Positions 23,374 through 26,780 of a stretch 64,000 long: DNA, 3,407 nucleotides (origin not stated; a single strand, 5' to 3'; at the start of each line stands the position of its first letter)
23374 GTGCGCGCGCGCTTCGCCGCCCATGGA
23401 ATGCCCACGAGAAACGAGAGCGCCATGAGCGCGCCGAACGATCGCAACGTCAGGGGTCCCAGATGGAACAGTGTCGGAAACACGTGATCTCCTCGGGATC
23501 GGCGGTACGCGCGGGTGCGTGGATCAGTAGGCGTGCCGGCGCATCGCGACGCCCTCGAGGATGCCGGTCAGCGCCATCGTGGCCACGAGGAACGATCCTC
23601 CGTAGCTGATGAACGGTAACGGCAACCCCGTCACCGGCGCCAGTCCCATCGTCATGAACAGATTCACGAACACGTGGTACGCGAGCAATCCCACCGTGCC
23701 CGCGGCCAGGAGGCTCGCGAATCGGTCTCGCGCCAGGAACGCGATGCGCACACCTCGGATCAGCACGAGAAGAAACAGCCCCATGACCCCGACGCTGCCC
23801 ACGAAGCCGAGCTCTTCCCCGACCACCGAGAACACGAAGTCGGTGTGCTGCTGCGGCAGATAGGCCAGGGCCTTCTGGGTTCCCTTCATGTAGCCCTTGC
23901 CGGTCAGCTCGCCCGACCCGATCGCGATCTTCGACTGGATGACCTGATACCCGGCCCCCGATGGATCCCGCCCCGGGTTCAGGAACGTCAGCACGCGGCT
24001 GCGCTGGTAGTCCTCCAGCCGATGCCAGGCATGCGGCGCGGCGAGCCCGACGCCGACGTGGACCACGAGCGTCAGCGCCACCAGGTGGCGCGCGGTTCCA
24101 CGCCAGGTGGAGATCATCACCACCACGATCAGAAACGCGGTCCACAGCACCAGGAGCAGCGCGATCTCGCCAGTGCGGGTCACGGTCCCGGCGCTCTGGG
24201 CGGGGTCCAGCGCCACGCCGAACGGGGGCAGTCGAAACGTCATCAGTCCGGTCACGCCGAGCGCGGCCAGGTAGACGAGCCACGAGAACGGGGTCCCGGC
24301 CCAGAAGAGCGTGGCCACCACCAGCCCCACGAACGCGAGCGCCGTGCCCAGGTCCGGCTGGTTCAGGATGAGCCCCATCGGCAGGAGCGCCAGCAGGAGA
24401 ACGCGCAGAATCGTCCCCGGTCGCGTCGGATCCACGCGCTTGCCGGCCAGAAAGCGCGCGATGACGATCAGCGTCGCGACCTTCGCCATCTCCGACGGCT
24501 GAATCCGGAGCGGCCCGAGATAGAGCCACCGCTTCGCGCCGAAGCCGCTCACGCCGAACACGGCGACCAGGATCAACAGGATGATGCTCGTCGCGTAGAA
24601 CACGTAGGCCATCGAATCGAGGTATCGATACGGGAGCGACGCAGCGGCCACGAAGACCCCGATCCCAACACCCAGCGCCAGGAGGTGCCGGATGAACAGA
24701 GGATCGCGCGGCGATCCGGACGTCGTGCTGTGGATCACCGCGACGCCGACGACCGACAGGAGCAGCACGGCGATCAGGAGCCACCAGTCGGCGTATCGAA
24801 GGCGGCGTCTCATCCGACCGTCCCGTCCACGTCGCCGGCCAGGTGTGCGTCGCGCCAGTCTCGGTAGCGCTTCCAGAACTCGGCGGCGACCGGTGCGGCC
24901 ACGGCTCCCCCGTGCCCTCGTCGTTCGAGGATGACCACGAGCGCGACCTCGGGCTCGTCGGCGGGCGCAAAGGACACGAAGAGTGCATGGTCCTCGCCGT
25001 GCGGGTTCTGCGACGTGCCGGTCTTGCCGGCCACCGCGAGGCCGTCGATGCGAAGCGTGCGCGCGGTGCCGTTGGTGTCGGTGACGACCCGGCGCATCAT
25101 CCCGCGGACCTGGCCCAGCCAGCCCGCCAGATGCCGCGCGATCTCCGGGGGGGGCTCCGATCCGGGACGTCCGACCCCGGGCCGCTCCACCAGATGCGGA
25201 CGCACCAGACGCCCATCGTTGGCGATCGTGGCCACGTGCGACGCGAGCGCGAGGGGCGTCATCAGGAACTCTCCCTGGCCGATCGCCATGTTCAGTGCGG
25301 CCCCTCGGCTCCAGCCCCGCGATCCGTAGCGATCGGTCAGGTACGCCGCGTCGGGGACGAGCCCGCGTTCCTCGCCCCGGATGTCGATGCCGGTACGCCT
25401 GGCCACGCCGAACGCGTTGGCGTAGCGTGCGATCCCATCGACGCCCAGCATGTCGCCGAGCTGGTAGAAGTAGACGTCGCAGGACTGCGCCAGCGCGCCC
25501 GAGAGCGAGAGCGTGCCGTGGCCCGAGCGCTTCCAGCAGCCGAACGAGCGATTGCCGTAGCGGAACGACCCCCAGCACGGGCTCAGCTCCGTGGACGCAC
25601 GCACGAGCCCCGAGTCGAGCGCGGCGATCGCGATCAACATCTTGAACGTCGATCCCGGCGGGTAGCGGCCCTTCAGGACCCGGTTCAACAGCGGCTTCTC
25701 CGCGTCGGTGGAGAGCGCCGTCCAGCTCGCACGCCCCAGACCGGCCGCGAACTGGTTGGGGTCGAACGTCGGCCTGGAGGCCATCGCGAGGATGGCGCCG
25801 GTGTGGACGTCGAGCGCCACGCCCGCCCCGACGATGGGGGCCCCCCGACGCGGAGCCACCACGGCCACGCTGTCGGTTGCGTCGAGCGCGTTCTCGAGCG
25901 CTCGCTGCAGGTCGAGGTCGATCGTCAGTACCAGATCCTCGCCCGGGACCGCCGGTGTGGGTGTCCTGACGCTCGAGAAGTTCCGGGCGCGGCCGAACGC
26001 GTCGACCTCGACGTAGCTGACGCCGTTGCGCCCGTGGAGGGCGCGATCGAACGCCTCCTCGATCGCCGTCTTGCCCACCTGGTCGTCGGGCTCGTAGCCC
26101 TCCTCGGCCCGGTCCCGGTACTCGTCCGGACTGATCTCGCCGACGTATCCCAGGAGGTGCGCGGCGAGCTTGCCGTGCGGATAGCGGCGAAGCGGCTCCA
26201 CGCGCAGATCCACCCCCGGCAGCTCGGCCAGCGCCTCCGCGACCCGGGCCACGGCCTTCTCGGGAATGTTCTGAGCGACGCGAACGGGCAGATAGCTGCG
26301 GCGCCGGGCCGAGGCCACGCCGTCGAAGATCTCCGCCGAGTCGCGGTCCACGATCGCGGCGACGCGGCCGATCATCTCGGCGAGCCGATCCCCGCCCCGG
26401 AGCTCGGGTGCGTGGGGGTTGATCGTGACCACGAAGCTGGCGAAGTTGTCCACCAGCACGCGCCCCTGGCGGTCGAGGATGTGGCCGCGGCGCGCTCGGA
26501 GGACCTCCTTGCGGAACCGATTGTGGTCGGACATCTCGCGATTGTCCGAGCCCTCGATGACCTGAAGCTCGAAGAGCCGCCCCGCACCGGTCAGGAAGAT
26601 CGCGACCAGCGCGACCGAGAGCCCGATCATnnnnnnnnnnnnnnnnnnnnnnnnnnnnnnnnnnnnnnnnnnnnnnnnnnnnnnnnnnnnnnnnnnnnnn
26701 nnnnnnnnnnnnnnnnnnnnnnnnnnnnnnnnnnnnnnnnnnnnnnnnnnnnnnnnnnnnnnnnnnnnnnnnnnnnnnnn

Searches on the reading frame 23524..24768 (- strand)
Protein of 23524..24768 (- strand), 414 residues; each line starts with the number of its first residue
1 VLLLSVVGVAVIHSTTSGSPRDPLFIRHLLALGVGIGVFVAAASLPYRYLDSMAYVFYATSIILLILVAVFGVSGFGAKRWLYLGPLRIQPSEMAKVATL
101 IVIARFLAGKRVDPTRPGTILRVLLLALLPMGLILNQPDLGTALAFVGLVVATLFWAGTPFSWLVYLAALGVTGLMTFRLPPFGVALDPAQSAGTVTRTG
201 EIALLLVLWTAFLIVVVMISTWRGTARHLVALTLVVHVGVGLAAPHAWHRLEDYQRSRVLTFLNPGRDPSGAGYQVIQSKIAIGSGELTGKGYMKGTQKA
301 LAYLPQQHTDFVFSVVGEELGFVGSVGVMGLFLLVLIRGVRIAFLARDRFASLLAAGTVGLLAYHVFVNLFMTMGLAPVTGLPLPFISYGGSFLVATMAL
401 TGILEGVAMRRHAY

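Call 48: search_protein_families(library=pfam, proteins=[window:23524-24768:-], max_evalue=0.00001)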
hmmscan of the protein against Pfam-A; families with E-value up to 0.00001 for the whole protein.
window:23524-24768:- (414 aa): 1 family
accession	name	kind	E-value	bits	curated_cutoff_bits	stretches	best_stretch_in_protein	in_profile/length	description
PF01098.24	FTSW_RODA_SPOVE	-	8.6e-96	321.5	26.4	2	209-411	160-354/356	Cell cycle protein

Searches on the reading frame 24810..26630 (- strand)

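Call 48: search_protein_families(library=pfam, proteins=[window:24810-26630:-], max_evalue=0.00001)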
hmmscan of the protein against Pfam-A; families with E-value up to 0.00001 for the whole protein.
window:24810-26630:- (606 aa): 2 families
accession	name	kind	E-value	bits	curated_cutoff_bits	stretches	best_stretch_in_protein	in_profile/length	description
PF00905.27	Transpeptidase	-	2.6e-61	207.9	22.1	1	268-585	1-297/299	Penicillin binding protein transpeptidase domain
PF03717.20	PBP_dimer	-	4.3e-42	145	24.4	1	45-215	3-175/180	Penicillin-binding Protein dimerisation domain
